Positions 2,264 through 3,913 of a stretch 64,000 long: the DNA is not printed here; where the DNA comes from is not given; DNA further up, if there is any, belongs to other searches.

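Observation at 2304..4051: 1.7-kb insertion without an integrase, split into the tRNA-Gly terminator and bounded by 23-bp perfect direct repeats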

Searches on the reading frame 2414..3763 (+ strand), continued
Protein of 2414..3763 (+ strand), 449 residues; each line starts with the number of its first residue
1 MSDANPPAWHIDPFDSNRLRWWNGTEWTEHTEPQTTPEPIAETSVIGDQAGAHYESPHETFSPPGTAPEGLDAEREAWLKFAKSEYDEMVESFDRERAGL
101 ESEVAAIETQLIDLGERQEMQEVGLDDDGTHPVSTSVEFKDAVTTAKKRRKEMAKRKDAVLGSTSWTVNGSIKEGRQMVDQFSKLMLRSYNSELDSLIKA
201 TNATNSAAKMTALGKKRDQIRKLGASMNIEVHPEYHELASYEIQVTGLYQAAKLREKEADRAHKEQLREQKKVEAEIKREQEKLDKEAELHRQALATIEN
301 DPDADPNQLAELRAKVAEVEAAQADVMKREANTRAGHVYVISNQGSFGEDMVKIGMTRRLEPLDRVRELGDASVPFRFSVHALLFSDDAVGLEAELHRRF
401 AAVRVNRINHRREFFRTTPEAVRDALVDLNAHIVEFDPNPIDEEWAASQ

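Call 95: search_protein_families(library=pfam, proteins=[L101:2411-4249:+, L101:2450-3997:-, L101:5991-6875:-, L101:5228-5890:-, L101:4746-5129:+, L171:5083-5784:+, L117:6485-6844:+, L117:6841-7341:-, L098:4013-4702:+, L023:7537-8283:+], max_evalue=0.001)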
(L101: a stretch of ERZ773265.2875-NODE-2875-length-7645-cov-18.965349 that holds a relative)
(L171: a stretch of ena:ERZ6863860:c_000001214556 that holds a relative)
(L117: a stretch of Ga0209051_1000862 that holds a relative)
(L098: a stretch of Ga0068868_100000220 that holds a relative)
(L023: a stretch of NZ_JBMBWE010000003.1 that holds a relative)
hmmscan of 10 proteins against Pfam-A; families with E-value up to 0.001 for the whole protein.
L101:2411-4249:+ (612 aa): 8 families
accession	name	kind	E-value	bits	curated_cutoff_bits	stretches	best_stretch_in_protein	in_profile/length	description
PF07992.20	Pyr_redox_2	-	3.8e-58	197.7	26.1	1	55-340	1-278/291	Pyridine nucleotide-disulphide oxidoreductase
PF00070.33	Pyr_redox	-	2.5e-14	54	22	1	202-280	1-81/82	Pyridine nucleotide-disulphide oxidoreductase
PF00581.25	Rhodanese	-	4.5e-13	49.9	22.2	1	513-593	11-97/102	Rhodanese-like domain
PF02852.28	Pyr_redox_dim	-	6.9e-10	39.5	25.3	1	384-481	6-103/110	Pyridine nucleotide-disulphide oxidoreductase, dimerisation domain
PF13738.12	Pyr_redox_3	-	3.9e-09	36.6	30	1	121-331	91-305/305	Pyridine nucleotide-disulphide oxidoreductase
PF13450.12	NAD_binding_8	-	4.8e-05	24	21.9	0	59-91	1-31/68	NAD(P)-binding Rossmann-like domain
PF03486.20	HI0933_like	-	0.0001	22.3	50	0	56-89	2-33/244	HI0933-like protein Rossmann domain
PF01593.30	Amino_oxidase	-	0.00053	19.8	19.8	0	117-164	207-252/443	Flavin containing amine oxidoreductase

L101:2450-3997:- (515 aa): 0 families

L101:5991-6875:- (294 aa): 0 families

L101:5228-5890:- (220 aa): 0 families

L101:4746-5129:+ (127 aa): 0 families

L171:5083-5784:+ (233 aa): 0 families

L117:6485-6844:+ (119 aa): 0 families

L117:6841-7341:- (166 aa): 0 families

L098:4013-4702:+ (229 aa): 0 families

L023:7537-8283:+ (248 aa): 11 families
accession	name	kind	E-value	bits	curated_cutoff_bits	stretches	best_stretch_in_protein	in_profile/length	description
PF08241.18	Methyltransf_11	-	5.3e-23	81.9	21.2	1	59-152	1-95/95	Methyltransferase domain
PF13649.12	Methyltransf_25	-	2.8e-19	70.1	27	1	58-148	1-97/97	Methyltransferase domain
PF08242.18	Methyltransf_12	-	3.2e-16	60.3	30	1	59-150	1-98/98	Methyltransferase domain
PF13489.12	Methyltransf_23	-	6.8e-15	55.6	27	1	44-209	11-161/164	Methyltransferase domain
PF13847.12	Methyltransf_31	-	5e-14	52.7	27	1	55-152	4-109/145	Methyltransferase domain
PF01209.24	Ubie_methyltran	-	1.1e-12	48.3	20.1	1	39-170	34-170/233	ubiE/COQ5 methyltransferase family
PF05175.20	MTS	-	3.1e-05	24.1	23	0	50-99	27-78/170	Methyltransferase small domain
PF03141.22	Methyltransf_29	-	3.1e-05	23.2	23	1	55-153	118-218/506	Putative S-adenosyl-L-methionine-dependent methyltransferase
PF08003.17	Methyltransf_9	-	0.00011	21.7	23.8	1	46-153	107-218/315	Protein of unknown function (DUF1698)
PF05148.21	Methyltransf_8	-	0.00033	21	27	1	58-152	76-156/219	Hypothetical methyltransferase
PF07021.18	MetW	-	0.00077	19.6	21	0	54-140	13-98/193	Methionine biosynthesis protein MetW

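Call 108: get_annotated_region(hit=H2, flank=2500)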
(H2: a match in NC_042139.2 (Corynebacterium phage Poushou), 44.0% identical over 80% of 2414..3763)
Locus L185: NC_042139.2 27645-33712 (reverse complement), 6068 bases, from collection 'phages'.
description: Corynebacterium phage Poushou, complete genome.
organism: Corynebacterium phage Poushou (NCBI taxid 2015851)
taxonomy: Viruses; Duplodnaviria; Heunggongvirae; Uroviricota; Caudoviricetes; Poushouvirus; Poushouvirus Poushou
host: Corynebacterium vitaeruminis CAG1, a derivative of (NCIB9291); source: -; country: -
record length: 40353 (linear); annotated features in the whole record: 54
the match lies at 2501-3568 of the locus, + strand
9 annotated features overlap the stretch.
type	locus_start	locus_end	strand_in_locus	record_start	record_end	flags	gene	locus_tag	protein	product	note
CDS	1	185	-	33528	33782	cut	39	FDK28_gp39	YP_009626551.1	hypothetical protein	-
CDS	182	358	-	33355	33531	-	38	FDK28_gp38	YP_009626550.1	hypothetical protein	-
CDS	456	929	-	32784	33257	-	37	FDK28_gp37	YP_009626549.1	hypothetical protein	-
CDS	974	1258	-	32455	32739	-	36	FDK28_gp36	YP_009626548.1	hypothetical protein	-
CDS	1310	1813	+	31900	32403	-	35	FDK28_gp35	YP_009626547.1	HTH DNA binding protein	-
CDS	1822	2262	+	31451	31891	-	34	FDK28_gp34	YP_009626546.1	metallo-protease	-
CDS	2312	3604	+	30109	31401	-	33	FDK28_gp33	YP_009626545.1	DUF4041 domain-containing protein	-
CDS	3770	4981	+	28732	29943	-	32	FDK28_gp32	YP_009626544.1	site-specific integrase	integrase (Y-Int)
CDS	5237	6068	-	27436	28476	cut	31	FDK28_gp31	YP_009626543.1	DUF3644 domain-containing protein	-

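Call 109: get_annotated_region(hit=H6, flank=2500)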
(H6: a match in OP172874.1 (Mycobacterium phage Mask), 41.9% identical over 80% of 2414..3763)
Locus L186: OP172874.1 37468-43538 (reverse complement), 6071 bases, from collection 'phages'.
description: Mycobacterium phage Mask, complete genome.
organism: Mycobacterium phage Mask (NCBI taxid 2974051)
taxonomy: Viruses; Duplodnaviria; Heunggongvirae; Uroviricota; Caudoviricetes
host: Mycobacterium smegmatis mc#155; source: soil; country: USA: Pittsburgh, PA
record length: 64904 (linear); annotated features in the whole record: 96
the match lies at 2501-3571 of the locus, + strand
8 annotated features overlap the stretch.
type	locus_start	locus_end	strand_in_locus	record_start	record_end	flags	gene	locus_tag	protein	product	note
CDS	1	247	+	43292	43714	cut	47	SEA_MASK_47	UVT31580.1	IrrE-like protein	-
CDS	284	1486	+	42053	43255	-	46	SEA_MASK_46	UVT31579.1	tyrosine integrase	-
CDS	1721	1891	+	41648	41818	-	45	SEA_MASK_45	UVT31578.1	RelB-like antitoxin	antitoxin in toxin/antitoxin system, RelB-like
CDS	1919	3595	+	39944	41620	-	44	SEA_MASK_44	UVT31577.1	hypothetical protein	-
CDS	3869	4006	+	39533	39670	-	43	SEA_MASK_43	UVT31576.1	hypothetical protein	-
CDS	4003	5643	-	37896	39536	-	42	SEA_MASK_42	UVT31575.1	DNA methyltransferase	-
CDS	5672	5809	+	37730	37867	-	41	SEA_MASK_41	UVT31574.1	hypothetical protein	-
CDS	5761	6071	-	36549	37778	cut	40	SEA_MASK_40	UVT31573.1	lysin B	-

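Call 110: find_related_loci(query=A1, collection=viral_contigs, flank=6000)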
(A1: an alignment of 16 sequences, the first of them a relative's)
Query A1 (449 aa) in viral_contigs; peptide patterns used: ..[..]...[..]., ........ (x = any residue, [..] = any of these).
600 stretches matched a pattern (row limit reached: there are more); 580 encode a relative of the query (tblastn E <= 1e-3); the best 80 are kept; 80 distinct loci.
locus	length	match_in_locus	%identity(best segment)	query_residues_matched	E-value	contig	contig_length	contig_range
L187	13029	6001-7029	44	96-440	7e-84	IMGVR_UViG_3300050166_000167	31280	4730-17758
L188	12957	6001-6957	48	128-448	8e-82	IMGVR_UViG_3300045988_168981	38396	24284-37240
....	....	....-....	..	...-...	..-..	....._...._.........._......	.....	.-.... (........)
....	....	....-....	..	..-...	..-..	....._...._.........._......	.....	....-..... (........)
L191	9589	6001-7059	43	91-449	2e-78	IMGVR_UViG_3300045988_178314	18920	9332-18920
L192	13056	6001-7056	43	97-448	1e-77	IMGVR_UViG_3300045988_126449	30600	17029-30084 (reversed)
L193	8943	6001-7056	43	97-448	4e-77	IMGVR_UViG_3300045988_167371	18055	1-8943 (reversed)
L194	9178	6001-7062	40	100-448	3e-77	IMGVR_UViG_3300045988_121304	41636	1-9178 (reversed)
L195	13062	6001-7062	40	100-448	1e-76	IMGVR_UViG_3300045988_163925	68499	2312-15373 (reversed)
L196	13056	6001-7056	43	97-448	1e-76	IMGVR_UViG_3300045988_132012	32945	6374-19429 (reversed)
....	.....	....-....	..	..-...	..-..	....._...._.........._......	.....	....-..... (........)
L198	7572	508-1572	41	100-449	3e-75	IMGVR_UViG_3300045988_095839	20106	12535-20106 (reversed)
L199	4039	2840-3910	40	99-449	4e-75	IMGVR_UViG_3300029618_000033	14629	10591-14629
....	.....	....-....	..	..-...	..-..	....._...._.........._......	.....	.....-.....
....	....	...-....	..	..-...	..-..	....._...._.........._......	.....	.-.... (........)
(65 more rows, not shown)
